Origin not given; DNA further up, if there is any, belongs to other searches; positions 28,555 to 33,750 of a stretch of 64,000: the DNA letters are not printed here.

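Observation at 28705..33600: Giant DUF4011/Upf1-like helicase look-alike in which every ATPase motif I can place is replaced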

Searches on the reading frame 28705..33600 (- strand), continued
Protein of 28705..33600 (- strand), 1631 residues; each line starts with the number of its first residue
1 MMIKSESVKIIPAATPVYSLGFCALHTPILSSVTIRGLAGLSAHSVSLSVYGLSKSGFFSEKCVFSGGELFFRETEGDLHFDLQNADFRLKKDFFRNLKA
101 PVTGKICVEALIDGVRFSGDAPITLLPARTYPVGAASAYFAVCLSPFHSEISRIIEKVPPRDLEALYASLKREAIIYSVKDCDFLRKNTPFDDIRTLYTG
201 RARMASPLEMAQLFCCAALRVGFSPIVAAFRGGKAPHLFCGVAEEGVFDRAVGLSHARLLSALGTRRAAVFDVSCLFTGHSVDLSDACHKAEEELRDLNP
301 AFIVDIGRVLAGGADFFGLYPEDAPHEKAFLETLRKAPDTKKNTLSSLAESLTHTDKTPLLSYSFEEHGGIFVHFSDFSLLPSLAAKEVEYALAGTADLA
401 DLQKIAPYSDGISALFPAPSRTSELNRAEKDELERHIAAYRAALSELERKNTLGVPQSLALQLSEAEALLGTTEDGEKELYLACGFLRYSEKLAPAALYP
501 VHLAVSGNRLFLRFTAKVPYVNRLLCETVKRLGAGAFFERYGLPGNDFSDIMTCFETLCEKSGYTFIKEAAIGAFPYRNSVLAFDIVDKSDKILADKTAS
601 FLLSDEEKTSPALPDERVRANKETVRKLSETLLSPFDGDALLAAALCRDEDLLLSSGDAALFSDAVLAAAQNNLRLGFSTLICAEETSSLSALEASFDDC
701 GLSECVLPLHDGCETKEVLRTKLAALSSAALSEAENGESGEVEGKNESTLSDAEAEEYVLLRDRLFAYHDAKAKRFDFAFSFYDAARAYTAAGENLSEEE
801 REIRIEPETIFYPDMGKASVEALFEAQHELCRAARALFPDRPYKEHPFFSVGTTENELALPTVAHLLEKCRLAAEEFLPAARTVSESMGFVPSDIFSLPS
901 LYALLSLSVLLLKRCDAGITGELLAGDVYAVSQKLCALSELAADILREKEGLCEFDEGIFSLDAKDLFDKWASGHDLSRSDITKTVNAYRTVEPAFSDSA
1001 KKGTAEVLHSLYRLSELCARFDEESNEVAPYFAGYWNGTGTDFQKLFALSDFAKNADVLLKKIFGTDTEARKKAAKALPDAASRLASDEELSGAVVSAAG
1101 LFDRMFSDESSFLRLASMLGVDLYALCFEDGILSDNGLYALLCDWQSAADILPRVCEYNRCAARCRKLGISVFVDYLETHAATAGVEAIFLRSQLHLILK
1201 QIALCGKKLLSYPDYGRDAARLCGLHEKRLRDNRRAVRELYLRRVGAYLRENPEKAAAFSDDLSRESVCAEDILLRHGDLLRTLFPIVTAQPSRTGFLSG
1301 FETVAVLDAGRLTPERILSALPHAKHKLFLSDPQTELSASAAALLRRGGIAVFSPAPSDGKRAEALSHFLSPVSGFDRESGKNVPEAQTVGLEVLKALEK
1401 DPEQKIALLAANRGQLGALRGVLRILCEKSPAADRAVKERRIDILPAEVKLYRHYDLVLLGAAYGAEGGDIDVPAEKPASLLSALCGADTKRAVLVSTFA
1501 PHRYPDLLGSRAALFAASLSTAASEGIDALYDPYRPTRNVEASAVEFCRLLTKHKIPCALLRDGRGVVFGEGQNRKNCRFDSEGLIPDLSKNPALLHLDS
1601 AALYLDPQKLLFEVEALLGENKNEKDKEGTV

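Call 85: search_protein_families(library=padloc, proteins=[P0023, P0032, P0010, P0020], max_evalue=0.00001)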
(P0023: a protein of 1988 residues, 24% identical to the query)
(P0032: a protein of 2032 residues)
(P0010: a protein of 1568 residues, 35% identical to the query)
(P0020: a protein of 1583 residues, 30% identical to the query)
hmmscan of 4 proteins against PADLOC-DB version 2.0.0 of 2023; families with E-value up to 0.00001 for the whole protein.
P0023 (1988 aa): 6 families
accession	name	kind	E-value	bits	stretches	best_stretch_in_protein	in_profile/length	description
PDLC05009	PDC-S37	-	0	1145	1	387-1979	7-1528/1550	-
PDLC02194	Hhe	-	6.4e-161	535.6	2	1219-1728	1284-1794/1911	-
PDLC03924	MkoC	-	4.3e-27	92.7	2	1390-1574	776-946/1136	-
PDLC03920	MkoA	-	1.6e-25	87.6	2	1310-1598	790-1098/1112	-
PDLC03921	MkoA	-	4.3e-11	39.2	0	1434-1571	1440-1566/1607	-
PDLC05035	PDC-S53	-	4.7e-06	22.9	0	698-747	514-561/900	-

P0032 (2032 aa): 5 families
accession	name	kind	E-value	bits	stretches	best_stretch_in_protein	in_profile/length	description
PDLC05009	PDC-S37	-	2.6e-272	905.1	1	398-1994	9-1519/1550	-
PDLC02194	Hhe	-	2.6e-115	384.4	2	1273-1722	1335-1776/1911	-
PDLC03920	MkoA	-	3.4e-29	99.8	3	1452-1587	960-1080/1112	-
PDLC03924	MkoC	-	1e-26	91.4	1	1292-1584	632-945/1136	-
PDLC03921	MkoA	-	4.3e-16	55.8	1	1317-1362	1295-1340/1607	-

P0010 (1568 aa): 1 family
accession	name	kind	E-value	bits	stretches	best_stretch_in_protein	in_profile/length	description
PDLC05009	PDC-S37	-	3.1e-21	73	1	614-1144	330-849/1550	-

P0020 (1583 aa): 1 family
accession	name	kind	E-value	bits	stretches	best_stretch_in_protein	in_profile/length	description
PDLC05009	PDC-S37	-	8.9e-17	58.2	1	478-947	125-596/1550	-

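Call 100: search_dna_similar(query=window:28708-33600:-, collection=plasmids, mode=protein, max_rows=8)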
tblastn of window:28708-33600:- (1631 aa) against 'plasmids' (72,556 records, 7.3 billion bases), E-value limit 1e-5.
No match.

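Call 101: search_dna_similar(query=window:28708-33600:-, collection=phages, mode=protein, max_rows=8)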
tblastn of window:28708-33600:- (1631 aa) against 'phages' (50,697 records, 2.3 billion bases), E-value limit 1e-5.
No match.
